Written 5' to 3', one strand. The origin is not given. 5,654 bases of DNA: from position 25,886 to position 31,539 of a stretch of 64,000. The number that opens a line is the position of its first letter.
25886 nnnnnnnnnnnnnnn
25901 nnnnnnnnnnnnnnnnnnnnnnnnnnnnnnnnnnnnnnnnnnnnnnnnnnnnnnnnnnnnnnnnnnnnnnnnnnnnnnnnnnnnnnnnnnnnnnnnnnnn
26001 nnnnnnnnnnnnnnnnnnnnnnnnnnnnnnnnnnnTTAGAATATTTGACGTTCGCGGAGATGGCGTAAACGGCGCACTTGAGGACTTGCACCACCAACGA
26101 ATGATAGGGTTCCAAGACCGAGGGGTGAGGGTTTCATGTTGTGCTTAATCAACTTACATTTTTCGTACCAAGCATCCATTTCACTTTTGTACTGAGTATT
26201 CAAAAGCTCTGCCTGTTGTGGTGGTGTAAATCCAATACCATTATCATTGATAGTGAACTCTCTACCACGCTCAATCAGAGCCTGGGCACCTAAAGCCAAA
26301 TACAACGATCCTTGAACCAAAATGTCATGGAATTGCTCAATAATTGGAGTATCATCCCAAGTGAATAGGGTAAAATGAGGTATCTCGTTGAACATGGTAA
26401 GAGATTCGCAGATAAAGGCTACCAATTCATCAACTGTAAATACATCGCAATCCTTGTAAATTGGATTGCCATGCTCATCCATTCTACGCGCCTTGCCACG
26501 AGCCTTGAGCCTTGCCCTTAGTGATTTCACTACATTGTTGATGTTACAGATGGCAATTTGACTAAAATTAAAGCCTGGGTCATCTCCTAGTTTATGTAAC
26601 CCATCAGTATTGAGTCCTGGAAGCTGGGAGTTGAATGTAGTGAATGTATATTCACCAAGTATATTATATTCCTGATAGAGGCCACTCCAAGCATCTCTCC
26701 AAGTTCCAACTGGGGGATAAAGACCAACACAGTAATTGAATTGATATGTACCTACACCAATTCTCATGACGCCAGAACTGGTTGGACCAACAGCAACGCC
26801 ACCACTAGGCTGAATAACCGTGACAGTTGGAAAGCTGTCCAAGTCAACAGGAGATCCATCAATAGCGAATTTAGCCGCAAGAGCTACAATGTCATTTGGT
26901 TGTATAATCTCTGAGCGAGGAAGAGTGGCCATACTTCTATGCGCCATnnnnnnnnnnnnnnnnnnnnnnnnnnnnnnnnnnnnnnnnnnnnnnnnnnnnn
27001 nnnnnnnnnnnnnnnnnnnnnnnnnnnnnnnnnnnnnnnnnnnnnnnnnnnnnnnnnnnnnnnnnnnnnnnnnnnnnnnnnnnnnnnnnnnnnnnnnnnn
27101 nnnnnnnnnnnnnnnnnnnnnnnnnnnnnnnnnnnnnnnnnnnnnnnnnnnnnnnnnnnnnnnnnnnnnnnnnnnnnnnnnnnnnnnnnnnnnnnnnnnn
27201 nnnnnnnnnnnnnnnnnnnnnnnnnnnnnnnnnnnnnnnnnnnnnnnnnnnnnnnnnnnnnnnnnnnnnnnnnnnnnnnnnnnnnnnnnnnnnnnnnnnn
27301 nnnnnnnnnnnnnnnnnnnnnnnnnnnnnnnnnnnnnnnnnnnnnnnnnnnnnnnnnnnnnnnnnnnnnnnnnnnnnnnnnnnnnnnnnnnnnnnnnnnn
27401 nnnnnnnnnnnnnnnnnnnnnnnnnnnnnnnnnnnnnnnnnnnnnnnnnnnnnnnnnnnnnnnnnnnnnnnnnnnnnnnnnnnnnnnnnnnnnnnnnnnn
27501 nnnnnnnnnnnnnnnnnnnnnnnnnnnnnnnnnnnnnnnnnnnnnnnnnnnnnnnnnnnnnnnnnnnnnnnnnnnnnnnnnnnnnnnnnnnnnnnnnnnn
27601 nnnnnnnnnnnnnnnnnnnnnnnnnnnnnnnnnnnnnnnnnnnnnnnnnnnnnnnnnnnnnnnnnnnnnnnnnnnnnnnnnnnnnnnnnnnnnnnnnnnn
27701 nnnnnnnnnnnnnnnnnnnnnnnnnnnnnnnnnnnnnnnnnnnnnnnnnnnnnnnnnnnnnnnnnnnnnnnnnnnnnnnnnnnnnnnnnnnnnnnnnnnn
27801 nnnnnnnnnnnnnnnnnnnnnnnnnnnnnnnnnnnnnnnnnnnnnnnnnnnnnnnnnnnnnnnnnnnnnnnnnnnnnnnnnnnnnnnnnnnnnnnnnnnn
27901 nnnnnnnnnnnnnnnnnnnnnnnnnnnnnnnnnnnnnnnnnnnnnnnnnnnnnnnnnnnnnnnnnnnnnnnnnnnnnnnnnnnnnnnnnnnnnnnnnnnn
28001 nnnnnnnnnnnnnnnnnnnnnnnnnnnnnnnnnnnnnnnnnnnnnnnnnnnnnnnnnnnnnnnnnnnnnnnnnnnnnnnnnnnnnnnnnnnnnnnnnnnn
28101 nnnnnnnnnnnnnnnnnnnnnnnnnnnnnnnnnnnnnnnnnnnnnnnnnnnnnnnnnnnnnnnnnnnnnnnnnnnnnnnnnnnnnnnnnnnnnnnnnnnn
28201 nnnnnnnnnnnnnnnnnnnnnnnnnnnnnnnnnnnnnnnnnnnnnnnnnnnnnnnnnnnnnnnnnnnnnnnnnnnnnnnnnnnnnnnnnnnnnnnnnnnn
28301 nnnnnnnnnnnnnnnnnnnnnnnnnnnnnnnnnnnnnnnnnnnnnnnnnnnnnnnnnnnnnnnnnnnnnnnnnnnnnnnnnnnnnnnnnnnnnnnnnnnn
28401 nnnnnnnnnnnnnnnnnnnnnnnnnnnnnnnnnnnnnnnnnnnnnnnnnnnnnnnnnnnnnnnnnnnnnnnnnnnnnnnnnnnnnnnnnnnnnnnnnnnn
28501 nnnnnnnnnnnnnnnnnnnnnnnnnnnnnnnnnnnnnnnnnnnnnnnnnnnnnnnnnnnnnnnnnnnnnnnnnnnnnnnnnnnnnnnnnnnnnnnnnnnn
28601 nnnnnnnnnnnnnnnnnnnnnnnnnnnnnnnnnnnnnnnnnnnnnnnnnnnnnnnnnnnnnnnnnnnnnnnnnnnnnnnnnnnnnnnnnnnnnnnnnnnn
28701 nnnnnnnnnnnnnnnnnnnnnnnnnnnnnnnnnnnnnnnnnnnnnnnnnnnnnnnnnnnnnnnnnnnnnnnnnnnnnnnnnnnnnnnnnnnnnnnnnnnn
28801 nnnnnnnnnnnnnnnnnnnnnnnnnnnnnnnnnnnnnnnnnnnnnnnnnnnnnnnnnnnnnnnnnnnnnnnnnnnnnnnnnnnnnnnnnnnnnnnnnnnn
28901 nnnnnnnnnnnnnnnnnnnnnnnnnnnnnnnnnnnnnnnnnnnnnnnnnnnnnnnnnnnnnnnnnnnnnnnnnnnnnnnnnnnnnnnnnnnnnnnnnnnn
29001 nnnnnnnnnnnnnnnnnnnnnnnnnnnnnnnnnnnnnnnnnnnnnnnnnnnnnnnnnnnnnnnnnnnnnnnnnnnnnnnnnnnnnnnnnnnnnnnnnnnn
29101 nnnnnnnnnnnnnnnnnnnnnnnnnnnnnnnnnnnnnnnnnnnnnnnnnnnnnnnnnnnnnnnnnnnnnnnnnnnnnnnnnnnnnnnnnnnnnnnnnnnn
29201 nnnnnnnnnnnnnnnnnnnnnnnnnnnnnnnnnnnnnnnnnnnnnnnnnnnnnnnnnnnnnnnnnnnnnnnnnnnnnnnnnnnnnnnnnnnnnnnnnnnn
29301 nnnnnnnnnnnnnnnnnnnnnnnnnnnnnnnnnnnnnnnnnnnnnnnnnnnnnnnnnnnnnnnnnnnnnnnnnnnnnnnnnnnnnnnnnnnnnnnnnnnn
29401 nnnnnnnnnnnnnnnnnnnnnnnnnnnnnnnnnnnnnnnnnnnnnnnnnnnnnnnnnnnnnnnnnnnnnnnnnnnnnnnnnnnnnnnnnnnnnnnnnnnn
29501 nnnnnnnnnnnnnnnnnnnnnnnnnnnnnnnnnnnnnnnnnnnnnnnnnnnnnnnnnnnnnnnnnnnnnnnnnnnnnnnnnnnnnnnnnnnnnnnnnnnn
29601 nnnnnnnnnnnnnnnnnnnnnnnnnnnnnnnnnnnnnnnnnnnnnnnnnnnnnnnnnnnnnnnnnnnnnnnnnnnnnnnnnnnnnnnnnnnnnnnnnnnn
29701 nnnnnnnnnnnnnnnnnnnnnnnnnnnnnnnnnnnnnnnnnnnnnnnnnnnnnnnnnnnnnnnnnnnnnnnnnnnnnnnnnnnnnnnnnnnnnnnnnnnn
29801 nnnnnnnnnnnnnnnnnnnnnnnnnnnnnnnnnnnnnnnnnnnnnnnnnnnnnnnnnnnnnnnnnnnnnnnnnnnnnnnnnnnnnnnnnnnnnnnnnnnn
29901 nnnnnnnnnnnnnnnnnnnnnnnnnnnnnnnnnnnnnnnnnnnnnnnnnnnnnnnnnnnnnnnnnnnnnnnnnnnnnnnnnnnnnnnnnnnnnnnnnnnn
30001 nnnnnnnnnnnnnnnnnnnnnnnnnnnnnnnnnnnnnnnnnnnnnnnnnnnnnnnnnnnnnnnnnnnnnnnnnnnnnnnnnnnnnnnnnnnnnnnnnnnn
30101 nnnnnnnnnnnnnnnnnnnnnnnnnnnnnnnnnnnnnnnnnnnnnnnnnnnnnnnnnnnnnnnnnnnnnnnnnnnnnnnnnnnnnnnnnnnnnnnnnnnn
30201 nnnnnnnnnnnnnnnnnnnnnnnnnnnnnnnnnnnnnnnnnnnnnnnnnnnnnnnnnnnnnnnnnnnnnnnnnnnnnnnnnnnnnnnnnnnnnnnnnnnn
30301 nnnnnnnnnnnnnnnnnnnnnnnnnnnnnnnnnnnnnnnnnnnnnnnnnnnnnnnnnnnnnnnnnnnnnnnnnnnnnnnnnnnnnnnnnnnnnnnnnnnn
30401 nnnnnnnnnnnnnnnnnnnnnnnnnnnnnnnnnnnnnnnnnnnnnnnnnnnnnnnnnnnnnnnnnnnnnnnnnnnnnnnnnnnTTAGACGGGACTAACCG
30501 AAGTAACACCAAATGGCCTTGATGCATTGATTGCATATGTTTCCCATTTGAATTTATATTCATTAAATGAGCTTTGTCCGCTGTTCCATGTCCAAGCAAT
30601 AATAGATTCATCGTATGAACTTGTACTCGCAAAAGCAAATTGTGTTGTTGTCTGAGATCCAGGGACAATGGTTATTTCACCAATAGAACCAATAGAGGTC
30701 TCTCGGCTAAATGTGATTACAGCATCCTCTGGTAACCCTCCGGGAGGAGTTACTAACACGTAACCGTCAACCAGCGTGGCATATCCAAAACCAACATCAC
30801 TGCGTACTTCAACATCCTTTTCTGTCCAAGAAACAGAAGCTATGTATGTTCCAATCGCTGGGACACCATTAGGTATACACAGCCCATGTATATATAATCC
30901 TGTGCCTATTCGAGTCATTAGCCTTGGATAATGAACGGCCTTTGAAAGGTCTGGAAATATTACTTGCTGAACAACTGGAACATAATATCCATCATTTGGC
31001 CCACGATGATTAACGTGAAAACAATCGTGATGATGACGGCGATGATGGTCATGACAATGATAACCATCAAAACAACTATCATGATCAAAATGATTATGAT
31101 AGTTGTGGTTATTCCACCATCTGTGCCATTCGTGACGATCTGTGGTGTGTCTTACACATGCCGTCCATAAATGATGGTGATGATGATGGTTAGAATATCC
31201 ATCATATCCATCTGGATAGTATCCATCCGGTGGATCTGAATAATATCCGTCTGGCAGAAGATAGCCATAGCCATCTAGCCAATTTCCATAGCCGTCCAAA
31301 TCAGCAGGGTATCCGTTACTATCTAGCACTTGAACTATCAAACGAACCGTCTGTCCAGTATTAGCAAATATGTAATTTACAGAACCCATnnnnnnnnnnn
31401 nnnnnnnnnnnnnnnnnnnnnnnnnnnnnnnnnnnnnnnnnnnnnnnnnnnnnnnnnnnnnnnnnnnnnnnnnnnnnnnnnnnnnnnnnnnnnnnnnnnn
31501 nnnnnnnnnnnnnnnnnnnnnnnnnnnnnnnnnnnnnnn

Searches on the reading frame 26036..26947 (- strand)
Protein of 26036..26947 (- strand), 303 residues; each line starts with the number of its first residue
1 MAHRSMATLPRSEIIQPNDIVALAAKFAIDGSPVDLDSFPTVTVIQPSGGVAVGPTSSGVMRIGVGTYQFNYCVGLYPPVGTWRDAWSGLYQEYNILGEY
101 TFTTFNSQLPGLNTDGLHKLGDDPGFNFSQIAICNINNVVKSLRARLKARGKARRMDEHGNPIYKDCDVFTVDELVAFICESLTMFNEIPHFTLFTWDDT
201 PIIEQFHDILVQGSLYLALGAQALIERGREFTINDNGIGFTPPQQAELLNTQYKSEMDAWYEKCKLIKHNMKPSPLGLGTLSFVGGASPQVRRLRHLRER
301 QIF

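Call 3: search_protein_families(library=pfam, proteins=[window:26036-26947:-], max_evalue=0.01)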
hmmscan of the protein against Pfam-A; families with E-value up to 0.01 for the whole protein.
window:26036-26947:- (303 aa): 0 families

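Call 4: search_protein_families(library=phrogs, proteins=[window:26036-26947:-], max_evalue=0.001)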
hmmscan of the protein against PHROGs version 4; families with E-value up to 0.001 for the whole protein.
window:26036-26947:- (303 aa): 1 family
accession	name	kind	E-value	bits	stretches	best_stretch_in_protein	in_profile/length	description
phrog_33358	-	unknown function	0.00012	22.9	1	13-92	3-82/233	-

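Call 66: search_dna_similar(query=window:26036-26947:-, collection=phages, mode=protein, max_evalue=0.01, max_rows=15)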
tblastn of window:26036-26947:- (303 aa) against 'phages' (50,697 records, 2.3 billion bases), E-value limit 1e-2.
No match.

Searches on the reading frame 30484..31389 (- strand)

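Call 3: search_protein_families(library=pfam, proteins=[window:30484-31389:-], max_evalue=0.01)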
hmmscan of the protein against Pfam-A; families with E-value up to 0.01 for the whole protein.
window:30484-31389:- (301 aa): 1 family
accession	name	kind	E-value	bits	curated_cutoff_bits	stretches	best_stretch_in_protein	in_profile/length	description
PF24146.1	K1-lyase_C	-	0.0023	18.8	27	1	201-267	4-68/70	K1 capsule-specific polysaccharide lyase, C-terminal domain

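Call 4: search_protein_families(library=phrogs, proteins=[window:30484-31389:-], max_evalue=0.001)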
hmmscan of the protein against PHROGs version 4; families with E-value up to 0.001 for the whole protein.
window:30484-31389:- (301 aa): 0 families
